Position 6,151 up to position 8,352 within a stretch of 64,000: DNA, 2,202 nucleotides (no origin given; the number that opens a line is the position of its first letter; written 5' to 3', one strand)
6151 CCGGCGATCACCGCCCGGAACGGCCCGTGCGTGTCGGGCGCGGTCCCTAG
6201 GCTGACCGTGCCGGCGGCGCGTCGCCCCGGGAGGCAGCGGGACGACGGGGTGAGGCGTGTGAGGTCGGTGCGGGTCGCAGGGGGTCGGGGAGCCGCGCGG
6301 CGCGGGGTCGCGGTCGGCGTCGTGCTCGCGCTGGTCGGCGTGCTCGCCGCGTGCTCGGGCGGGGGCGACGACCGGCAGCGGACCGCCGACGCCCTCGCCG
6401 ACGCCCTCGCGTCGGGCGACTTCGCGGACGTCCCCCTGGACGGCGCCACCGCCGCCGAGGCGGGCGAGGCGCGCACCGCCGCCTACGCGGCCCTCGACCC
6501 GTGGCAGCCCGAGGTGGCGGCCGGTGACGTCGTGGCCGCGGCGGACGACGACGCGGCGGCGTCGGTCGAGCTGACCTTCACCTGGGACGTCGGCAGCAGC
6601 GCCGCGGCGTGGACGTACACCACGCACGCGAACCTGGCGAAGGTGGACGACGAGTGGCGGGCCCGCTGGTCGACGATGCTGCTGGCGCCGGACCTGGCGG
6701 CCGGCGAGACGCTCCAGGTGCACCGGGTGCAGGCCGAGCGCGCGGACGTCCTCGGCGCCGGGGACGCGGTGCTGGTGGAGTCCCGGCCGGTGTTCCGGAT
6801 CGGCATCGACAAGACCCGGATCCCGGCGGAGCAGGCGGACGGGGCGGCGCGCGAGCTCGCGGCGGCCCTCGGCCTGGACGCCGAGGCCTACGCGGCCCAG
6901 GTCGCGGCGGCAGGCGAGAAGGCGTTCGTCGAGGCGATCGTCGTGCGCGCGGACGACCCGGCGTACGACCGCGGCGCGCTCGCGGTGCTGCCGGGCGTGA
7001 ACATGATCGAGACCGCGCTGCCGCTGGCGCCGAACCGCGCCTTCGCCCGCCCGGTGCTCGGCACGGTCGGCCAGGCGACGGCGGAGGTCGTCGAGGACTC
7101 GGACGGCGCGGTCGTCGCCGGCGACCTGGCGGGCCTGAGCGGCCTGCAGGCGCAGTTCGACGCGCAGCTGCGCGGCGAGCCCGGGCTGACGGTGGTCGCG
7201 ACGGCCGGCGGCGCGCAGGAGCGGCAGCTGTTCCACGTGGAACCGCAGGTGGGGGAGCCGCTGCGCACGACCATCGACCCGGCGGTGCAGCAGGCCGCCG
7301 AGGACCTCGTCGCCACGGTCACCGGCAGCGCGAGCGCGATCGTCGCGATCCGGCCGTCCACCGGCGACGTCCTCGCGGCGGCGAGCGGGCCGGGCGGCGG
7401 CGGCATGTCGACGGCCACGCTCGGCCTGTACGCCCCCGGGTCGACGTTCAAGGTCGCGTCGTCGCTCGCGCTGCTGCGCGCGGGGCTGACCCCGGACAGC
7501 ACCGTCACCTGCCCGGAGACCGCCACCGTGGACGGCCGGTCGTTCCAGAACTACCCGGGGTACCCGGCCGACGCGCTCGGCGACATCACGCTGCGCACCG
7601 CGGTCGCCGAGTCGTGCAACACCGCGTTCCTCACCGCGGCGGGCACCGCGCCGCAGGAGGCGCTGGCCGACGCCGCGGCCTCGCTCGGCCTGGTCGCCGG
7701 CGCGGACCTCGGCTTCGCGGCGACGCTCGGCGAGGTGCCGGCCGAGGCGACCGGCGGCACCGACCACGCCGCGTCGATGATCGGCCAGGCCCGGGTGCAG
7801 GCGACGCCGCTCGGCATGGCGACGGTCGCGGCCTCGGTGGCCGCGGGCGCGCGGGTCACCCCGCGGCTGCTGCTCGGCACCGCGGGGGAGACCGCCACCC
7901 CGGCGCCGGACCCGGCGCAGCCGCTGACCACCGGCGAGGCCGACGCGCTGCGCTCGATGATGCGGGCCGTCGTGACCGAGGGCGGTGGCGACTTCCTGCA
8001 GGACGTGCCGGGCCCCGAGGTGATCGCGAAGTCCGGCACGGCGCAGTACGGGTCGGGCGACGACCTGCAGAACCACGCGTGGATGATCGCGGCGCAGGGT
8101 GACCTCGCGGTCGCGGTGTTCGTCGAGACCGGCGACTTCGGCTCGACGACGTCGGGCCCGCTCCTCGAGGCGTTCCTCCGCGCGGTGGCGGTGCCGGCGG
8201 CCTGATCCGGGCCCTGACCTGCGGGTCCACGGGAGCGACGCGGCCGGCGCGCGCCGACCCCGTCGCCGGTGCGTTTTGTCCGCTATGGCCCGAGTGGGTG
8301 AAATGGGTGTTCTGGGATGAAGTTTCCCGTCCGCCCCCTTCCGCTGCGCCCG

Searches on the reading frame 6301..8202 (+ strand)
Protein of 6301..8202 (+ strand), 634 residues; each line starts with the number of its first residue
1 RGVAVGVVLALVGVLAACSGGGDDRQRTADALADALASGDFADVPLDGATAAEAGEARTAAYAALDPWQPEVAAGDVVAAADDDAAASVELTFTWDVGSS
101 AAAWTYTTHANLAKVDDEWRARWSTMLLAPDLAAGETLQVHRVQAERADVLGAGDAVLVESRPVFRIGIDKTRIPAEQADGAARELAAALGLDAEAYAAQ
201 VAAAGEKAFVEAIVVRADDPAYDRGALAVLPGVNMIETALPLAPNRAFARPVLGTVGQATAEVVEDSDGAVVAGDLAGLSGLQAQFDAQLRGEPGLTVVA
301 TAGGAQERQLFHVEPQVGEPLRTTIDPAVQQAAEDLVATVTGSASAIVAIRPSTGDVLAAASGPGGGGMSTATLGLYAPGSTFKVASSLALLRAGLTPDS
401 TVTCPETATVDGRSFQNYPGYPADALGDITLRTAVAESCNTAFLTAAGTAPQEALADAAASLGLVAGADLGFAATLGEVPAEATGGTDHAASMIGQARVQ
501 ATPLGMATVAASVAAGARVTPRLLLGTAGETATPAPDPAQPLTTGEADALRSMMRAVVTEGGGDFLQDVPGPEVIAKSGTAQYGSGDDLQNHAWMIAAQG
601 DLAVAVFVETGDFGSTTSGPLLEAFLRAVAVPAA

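Call 7: search_protein_families(library=pfam, proteins=[window:6301-8202:+], max_evalue=0.1)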
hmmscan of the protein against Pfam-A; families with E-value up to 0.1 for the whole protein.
window:6301-8202:+ (634 aa): 3 families
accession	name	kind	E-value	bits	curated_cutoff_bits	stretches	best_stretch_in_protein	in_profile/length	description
PF00905.27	Transpeptidase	-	3.2e-35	122.2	22.1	1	346-625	2-297/299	Penicillin binding protein transpeptidase domain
PF03717.20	PBP_dimer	-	7.9e-17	62.7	24.4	1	143-302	2-170/180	Penicillin-binding Protein dimerisation domain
PF05223.17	MecA_N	-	3.6e-06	27.7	22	1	28-135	5-116/117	NTF2-like N-terminal transpeptidase domain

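Call 8: search_protein_families(library=ncbifam, proteins=[window:6301-8202:+], max_evalue=0.1)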
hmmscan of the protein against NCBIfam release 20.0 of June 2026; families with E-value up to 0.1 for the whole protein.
window:6301-8202:+ (634 aa): 13 families
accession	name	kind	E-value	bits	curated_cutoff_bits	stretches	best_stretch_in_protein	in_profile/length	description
TIGR03423.1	pbp2_mrdA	equivalog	2.8e-56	191.3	455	2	372-628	300-589/593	penicillin-binding protein 2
NF051842.1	PBP4_5_Efaec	equivalog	6.3e-28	97.5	700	1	83-364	104-375/668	penicillin-binding protein PBP4(5)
TIGR02214.1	spoVD_pbp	equivalog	2.9e-19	68.9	688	1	142-583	44-496/636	stage V sporulation protein D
TIGR02074.1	PBP_1a_fam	subfamily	1.6e-15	56.9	508.75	1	321-609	226-505/535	PBP1A family penicillin-binding protein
NF000237.1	MECA_PBP2A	equivalog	1.2e-09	37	750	1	108-364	112-364/668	PBP2a family beta-lactam-resistant peptidoglycan transpeptidase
NF008061.0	PRK10795.1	equivalog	1.9e-08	33.4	962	1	278-364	207-291/634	peptidoglycan DD-transpeptidase MrdA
NF000407.1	MECC_PBP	exception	3.7e-08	32.1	1500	1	107-364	108-361/665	PBP2a family beta-lactam-resistant peptidoglycan transpeptidase MecC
NF000408.1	MECA2_pure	exception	9.1e-07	27.4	1525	1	110-364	114-364/668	PBP2a family beta-lactam-resistant peptidoglycan transpeptidase MecA2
NF000406.1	MECB_PBP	exception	3.9e-06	25.5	1450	1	242-364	241-364/674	PBP2a family beta-lactam-resistant peptidoglycan transpeptidase MecB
NF000409.1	MECA_pure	exception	5e-06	25.3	1490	1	110-364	114-364/668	PBP2a family beta-lactam-resistant peptidoglycan transpeptidase MecA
NF033378.1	MECD_PBP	exception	0.0022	16.4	1450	1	118-364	124-367/678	PBP2a family beta-lactam-resistant peptidoglycan transpeptidase MecD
NF000410.1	MECA1_pure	exception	0.0076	14.4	1480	1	109-364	112-362/666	PBP2a family beta-lactam-resistant peptidoglycan transpeptidase MecA1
NF053573.1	PBP2_PenA_Neis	exception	0.041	12.4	1105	1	525-582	445-502/572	peptidoglycan D,D-transpeptidase PBP2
